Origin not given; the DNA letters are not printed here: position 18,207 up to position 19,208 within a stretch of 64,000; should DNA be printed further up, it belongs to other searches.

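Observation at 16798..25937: Divergent cluster of four GT-C-like membrane glycosyltransferases armed with three paralogous periplasmic CBM-like modules and a PA14 domain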

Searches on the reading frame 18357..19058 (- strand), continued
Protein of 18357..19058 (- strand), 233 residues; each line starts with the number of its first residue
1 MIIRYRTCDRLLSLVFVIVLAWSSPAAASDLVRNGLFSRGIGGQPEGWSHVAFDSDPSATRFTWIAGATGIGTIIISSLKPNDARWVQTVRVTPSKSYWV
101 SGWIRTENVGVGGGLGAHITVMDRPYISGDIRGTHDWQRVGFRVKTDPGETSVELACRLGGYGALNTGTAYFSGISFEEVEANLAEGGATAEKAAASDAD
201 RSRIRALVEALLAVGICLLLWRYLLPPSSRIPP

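Call 38: fold_search(model_id=the predicted structure, library=pdb)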
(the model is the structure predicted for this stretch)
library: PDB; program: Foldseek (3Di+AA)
matches with E <= 10: 1623; with E <= 0.001: 143
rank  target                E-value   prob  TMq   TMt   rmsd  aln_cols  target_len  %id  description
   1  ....                  4.2e-11  1.00  0.51  0.72   4.5       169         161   24  Hyaluronan Binding Module of the Streptococcal Pneumoniae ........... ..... (released 2014-08-06)
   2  2y64_A                2.0e-07  1.00  0.50  0.67   4.4       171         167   20  Xylopentaose binding mutated (X-2 L110F) CBM4-2 Carbohydrate Binding Module from a Thermostable Rhodothermus marinus X (released 2012-03-07)
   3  3jxs_A                3.6e-07  1.00  0.49  0.66   4.6       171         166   19  Crystal structure of XG34, an evolved xyloglucan binding CBM (released 2009-10-27)
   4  4w8j                  5.2e-07  1.00  0.43  0.11   6.9       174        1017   15  Structure of the full-length insecticidal protein Cry1Ac reveals intriguing details of toxin packaging into in vivo form (released 2014-09-17)
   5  5w6h_A                5.8e-07  1.00  0.47  0.17   5.0       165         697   13  Crystal structure of Bacteriophage CBA120 tailspike protein 4 enzymatically active domain (TSP4dN, orf213) (released 2018-10-24)
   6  8iqe_C                6.1e-07  1.00  0.42  0.19   4.4       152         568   14  Crystal structure of tetrameric K2-2 TSP (released 2024-02-21)
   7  2y6j                  6.4e-07  1.00  0.47  0.64   5.2       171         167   19  X-2 engineered mutated CBM4-2 Carbohydrate Binding Module from a Thermostable Rhodothermus marinus Xylanase (released 2012-03-07)
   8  2y6k_A                7.1e-07  1.00  0.48  0.66   4.5       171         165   20  Xylotetraose bound to X-2 engineered mutated CBM4-2 Carbohydrate Binding Module from a Thermostable Rhodothermus marin (released 2012-03-07)
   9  8iqe_B                7.9e-07  1.00  0.44  0.20   4.2       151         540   15  Crystal structure of tetrameric K2-2 TSP (released 2024-02-21)
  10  3oea_A                9.7e-07  1.00  0.45  0.69   4.6       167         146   18  Crystal structure of the Q121E mutants of C.polysaccharolyticus CBM16-1 bound to cellopentaose (released 2010-08-25)
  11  1k42_MODEL_1_A        9.7e-07  1.00  0.46  0.61   5.2       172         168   19  The Solution Structure of the CBM4-2 Carbohydrate Binding Module from a Thermostable Rhodothermus marinus Xyla (released 2002-05-29)
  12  2zey_A                1.1e-06  1.00  0.45  0.70   4.7       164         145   17  Family 16 carbohydrate binding module (released 2008-03-04)
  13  3oeb_A                1.1e-06  1.00  0.44  0.69   4.7       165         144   19  Crystal structure of the Q121E mutant of C.polysaccharolyticus CBM16-1 bound to mannopentaose (released 2010-08-25)
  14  8iq5_D                1.1e-06  1.00  0.44  0.19   4.2       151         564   16  Crystal structure of trimeric K2-2 TSP (released 2024-02-21)
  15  2zex_A                1.4e-06  1.00  0.45  0.69   4.5       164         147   17  Family 16 carbohydrate binding module (released 2008-03-04)
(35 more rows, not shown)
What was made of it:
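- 18357..19058 (-): C: 233-aa stand-alone module protein. It consists of a signal peptide, a CBM70/CBM4-like beta-sandwich (aa 30-182 = nt 18513-18971), a C-terminal TM anchor (aa 204-226) and a short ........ tail. Foldseek hit to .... CBM70 at E = 4e-11, plus CBM4-2 and CBM16 (call 38).
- All close structural relatives are glycan-binding CBMs (call 38).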

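Call 67: search_protein_families(library=pfam, proteins=[L018:7047-9944:+, L018:5391-6188:-, L018:6185-6931:-, L019:16086-16718:+, L018:13402-14286:+, L019:363-1532:+, L018:12738-13352:-, L019:16705-17754:+, L019:17769-18479:+, L008:10798-12570:+], max_evalue=0.001)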
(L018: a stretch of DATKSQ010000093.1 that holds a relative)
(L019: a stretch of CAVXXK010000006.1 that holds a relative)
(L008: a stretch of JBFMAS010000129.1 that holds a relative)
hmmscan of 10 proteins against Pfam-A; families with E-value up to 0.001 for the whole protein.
L018:7047-9944:+ (965 aa): 3 families
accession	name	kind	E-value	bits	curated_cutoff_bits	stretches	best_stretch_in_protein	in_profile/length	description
PF02366.24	PMT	-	2.6e-26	93.1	22.7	1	507-691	3-205/245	Dolichyl-phosphate-mannose-protein mannosyltransferase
PF16192.10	PMT_4TMC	-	1.2e-17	64.5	32.4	1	731-956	3-200/202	C-terminal four TMM region of protein-O-mannosyltransferase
PF13231.12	PMT_2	-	8.3e-10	39.5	26.1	1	549-689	2-133/160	Dolichyl-phosphate-mannose-protein mannosyltransferase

L018:5391-6188:- (265 aa): 3 families
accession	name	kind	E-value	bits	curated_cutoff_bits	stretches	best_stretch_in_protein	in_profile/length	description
PF03819.22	MazG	-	4.4e-25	88.2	22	2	34-99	8-73/74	MazG nucleotide pyrophosphohydrolase domain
PF01503.22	PRA-PH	-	7.3e-10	39.6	21.3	1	164-198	25-61/86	Phosphoribosyl-ATP pyrophosphohydrolase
PF13675.11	PilJ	-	0.00056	20.4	26.6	0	185-260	17-95/114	Type IV pili methyl-accepting chemotaxis transducer N-term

L018:6185-6931:- (248 aa): 8 families
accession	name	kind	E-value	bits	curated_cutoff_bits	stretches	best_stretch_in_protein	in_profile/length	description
PF02230.22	Abhydrolase_2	-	4.7e-24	85.9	23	1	41-238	11-214/217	Phospholipase/Carboxylesterase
PF00561.26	Abhydrolase_1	-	8.3e-08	32.6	25.8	1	114-186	55-124/245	alpha/beta hydrolase fold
PF12146.15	Hydrolase_4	-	5.7e-07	29.5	27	1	114-169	62-115/239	Serine aminopeptidase, S33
PF00326.27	Peptidase_S9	-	4.8e-06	26.6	22.6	1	117-160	51-94/213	Prolyl oligopeptidase family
PF20434.5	BD-FAE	-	2e-05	24.7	26.8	1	112-151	71-110/215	BD-FAE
PF00756.26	Esterase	-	0.00012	22.4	22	1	123-193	108-195/251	Putative esterase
PF07224.18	Chlorophyllase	-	0.00014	21.2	26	0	128-159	114-148/301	Chlorophyllase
PF01738.24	DLH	-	0.00088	19.4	21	0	118-223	85-186/217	Dienelactone hydrolase family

L019:16086-16718:+ (210 aa): 5 families
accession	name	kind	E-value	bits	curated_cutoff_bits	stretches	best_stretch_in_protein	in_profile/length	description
PF01330.27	RuvA_N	-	2.1e-20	73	23.6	1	1-62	1-61/61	RuvA N terminal domain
PF14520.12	HHH_5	-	3.9e-14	53.3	27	1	72-130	1-57/57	Helix-hairpin-helix domain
PF07499.19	RuvA_C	-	7.1e-09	36.4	24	1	159-205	2-45/47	RuvA, C-terminal domain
PF00633.29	HHH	-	1.2e-07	31.7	24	1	106-125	9-28/30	Helix-hairpin-helix motif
PF12826.13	HHH_2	-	6.4e-05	23.5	27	0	77-126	7-53/64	Helix-hairpin-helix motif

L018:13402-14286:+ (294 aa): 2 families
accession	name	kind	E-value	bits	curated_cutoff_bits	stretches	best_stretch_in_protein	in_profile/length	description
PF01709.26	Transcrip_reg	-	1.8e-59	200.5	27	1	127-281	2-160/160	TACO1/YebC second and third domain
PF20772.2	TACO1_YebC_N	-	7.9e-34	116.4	36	1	49-120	1-73/73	TACO1/YebC protein N-terminal domain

L019:363-1532:+ (389 aa): 3 families
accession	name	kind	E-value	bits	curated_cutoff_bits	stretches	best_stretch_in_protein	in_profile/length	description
PF01872.23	RibD_C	-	1.9e-45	155.5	24.1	1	171-378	1-196/197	RibD C-terminal domain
PF00383.29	dCMP_cyt_deam_1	-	7.5e-18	64.7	25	1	25-124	2-102/102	Cytidine and deoxycytidylate deaminase zinc-binding region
PF14437.12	MafB19-deam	-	1.4e-10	41.7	27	1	49-165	23-140/142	MafB19-like deaminase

L018:12738-13352:- (204 aa): 0 families

L019:16705-17754:+ (349 aa): 8 families
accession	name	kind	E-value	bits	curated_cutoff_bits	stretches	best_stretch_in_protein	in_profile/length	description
PF05496.18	RuvB_N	-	8.7e-74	247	27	1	35-193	1-159/159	Holliday junction DNA helicase RuvB P-loop domain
PF17864.7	AAA_lid_4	-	9.9e-31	105.8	27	1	196-269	1-74/74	RuvB AAA lid domain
PF05491.19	RuvB_C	-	4.6e-25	87.8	24.7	1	271-340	2-71/72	RuvB C-terminal winged helix domain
PF00004.35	AAA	-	4.8e-20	72.8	21.2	1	70-193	1-129/131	ATPase family associated with various cellular activities (AAA)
PF07728.20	AAA_5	-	1.3e-10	41.8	22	1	69-187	1-139/139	AAA domain (dynein-related subfamily)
PF06068.19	TIP49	-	2.8e-05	23.9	23.8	1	41-98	24-81/347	TIP49 P-loop domain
PF00158.32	Sigma54_activat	-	0.00055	20.1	20.2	0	118-150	93-125/168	Sigma-54 interaction domain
PF01078.27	Mg_chelatase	-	0.00067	19.6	20.3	0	43-88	5-43/207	Magnesium chelatase, subunit ChlI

L019:17769-18479:+ (236 aa): 2 families
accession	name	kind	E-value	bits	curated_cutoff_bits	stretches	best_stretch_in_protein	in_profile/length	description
PF00117.34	GATase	-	8.8e-21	74.9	22.8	1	22-183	17-175/190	Glutamine amidotransferase class-I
PF07722.19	Peptidase_C26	-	1.3e-06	28.8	20.5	1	70-104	93-127/219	Peptidase C26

L008:10798-12570:+ (590 aa): 2 families
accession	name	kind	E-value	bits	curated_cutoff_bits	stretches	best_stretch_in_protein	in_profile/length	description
PF03007.21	WS_DGAT_cat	-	4e-23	83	23.6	1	126-380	13-262/263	Wax ester synthase/diacylglycerol acyltransferase catalytic domain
PF06974.18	WS_DGAT_C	-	6.4e-08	33.2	20.7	1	434-569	9-144/145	WS/DGAT C-terminal domain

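Call 86: search_protein_families(library=ncbifam, proteins=[L006:12166-12957:-, L006:10712-12166:-, L006:8558-9925:+, L018:7047-9944:+, L001:6612-10004:+, L021:9860-13792:+], max_evalue=0.01)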
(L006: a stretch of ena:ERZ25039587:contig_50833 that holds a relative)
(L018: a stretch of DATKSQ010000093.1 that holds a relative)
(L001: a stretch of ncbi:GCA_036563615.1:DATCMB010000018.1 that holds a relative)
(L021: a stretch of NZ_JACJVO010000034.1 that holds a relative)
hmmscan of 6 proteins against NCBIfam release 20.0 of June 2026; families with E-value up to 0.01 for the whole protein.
L006:12166-12957:- (263 aa): 15 families
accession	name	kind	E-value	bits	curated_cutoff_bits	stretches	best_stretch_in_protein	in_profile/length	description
TIGR04182.1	glyco_TIGR04182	equivalog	7.3e-24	84.7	325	1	7-210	1-194/293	S-layer glycoprotein N-glycosyltransferase AglJ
NF058614.1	PPMAGASynPpgS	equivalog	1e-23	84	370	1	8-226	2-216/226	polyprenyl-phospho-N-acetylgalactosaminyl synthase PpgS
NF041391.1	DPhHxTase_Halo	equivalog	1.3e-13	50.4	375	1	15-173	4-155/213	dolichyl-phosphate hexose transferase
NF047588.1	GlcsyltransPgfSStrep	equivalog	6.9e-10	38.6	500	1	7-171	2-167/308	glycosyltransferase PgfS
NF041875.1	EPS_EpsD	equivalog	3e-09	36.7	370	1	9-165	2-164/325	exopolysaccharide biosynthesis glycosyltransferase EpsD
TIGR04283.1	glyco_like_mftF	equivalog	2.3e-08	33.9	182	1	10-107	3-97/221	TIGR04283 family arsenosugar biosynthesis glycosyltransferase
NF007986.1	PRK10714.1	equivalog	1.2e-07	31.1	529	1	6-170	6-171/316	undecaprenyl-phosphate 4-deoxy-4-formamido-L-arabinose transferase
TIGR03965.1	mycofact_glyco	equivalog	4e-06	26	280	1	5-115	73-187/467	mycofactocin biosynthesis glycosyltransferase MftF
NF007482.0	PRK10073.1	equivalog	1.5e-05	24.2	423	1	1-55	1-57/334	glycosyltransferase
TIGR03469.1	HpnB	hypoth_equivalog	2.1e-05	23.7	379.25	1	5-56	43-97/386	hopene-associated glycosyltransferase HpnB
NF010496.0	PRK13915.1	equivalog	3.4e-05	23.1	262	1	5-107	30-142/307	glucosyl-3-phosphoglycerate synthase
TIGR03937.1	PgaC_IcaA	equivalog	0.00022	20.3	422.3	1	3-73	42-119/407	poly-beta-1,6-N-acetyl-D-glucosamine synthase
NF047683.1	TeichurnBiosyTuaG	equivalog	0.00023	20.9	400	1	1-54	1-56/252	teichuronic acid biosynthesis protein TuaG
NF050050.1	ProtGlycPglI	equivalog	0.0021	17.5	500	1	5-113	1-114/306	GalNAc(5)-diNAcBac-PP-undecaprenol beta-1,3-glucosyltransferase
TIGR01556.1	rhamnosyltran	subfamily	0.0067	15.6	200.55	1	19-113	8-104/281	rhamnosyltransferase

L006:10712-12166:- (484 aa): 1 family
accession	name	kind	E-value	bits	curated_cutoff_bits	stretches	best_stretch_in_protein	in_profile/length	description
NF047440.1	LA3751_2_3_fam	subfamily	4.8e-06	25.7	200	1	104-366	80-349/460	LA_3751/LA_3752 family putative glycosyltransferase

L006:8558-9925:+ (455 aa): 0 families

L018:7047-9944:+ (965 aa): 1 family
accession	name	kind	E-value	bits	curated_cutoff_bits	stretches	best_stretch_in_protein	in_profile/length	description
NF058602.1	PrMnsylTfPmt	equivalog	5.7e-21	74.9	800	1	483-633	17-183/530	protein O-mannosyltransferase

L001:6612-10004:+ (1130 aa): 2 families
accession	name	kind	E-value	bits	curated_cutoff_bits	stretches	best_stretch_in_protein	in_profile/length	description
NF058602.1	PrMnsylTfPmt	equivalog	3.1e-19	69.2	800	3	710-799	98-187/530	protein O-mannosyltransferase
NF046093.1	AZOBR_p60025_fam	subfamily_domain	0.0027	17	150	1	332-419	140-227/232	AZOBR_p60025 family cell surface glycopolymer formation protein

L021:9860-13792:+ (1310 aa): 2 families
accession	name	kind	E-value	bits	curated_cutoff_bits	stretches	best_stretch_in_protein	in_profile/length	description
NF058602.1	PrMnsylTfPmt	equivalog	2e-23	83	800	2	929-1069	97-236/530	protein O-mannosyltransferase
NF046093.1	AZOBR_p60025_fam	subfamily_domain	3.2e-05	23.3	150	1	427-517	141-230/232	AZOBR_p60025 family cell surface glycopolymer formation protein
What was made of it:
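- The NCBIfam scores are far below the 800-bit cut-off (call 86).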

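Call 96: search_solved_structures(query=A3, max_evalue=1)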
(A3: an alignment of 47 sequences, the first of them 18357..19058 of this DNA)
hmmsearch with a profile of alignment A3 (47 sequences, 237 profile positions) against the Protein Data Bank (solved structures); distinct sequences matched with E-value up to 1: 5.
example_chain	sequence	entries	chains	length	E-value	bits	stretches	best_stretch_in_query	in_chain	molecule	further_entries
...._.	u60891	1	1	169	5e-09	39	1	29-181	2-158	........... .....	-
6iac_D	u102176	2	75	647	0.00054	22.5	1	70-103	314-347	Minor structural protein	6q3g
6iab_A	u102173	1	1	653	0.00054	22.5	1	70-103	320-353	Tail Fiber of phage P68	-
9m7x_A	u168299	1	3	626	0.34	13.3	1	79-111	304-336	Gp17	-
8ag9_A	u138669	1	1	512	0.67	12.4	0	132-194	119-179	Endoglucanase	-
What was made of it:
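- On CBM70 / CBM4-type carbohydrate-binding module (N-terminal modules): Foldseek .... at 4.2e-11, plus CBM4-2, CBM16, CBM22 and CBM61 (call 38). hmmsearch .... at 5e-9 (call 96).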

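Call 98: search_solved_structures(query=A3, max_evalue=0.000001, show_alignments=1)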
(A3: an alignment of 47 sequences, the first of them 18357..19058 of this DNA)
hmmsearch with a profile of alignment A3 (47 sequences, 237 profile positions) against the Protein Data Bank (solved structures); distinct sequences matched with E-value up to 0.000001: 1.
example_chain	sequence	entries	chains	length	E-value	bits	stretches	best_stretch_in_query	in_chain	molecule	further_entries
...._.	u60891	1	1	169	5e-09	39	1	29-181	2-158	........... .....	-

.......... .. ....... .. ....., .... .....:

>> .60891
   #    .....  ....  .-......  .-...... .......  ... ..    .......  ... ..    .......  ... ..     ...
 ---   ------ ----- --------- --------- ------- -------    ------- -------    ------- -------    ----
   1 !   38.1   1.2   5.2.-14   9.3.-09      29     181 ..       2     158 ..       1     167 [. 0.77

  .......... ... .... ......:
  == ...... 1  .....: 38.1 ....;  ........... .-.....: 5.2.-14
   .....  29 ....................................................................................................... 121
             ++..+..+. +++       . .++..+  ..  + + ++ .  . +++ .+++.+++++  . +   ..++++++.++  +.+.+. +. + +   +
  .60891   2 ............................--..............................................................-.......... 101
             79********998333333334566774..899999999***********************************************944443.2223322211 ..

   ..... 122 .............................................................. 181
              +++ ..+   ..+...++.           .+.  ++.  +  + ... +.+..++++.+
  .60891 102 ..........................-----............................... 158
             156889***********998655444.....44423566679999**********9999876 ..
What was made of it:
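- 18357..19058 (-): Profile versus PDB sequences: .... at E = 5e-9 (calls 96, 98).
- Closest known: CBM70. Same: The fold is the same, and homology is detectable at profile level (E = 5e-9 over about 153 residues, calls 96, 98).
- In the alignment of call 98 they correspond to the module's most conserved positions. The CBM70 basic residues are replaced (call 98).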
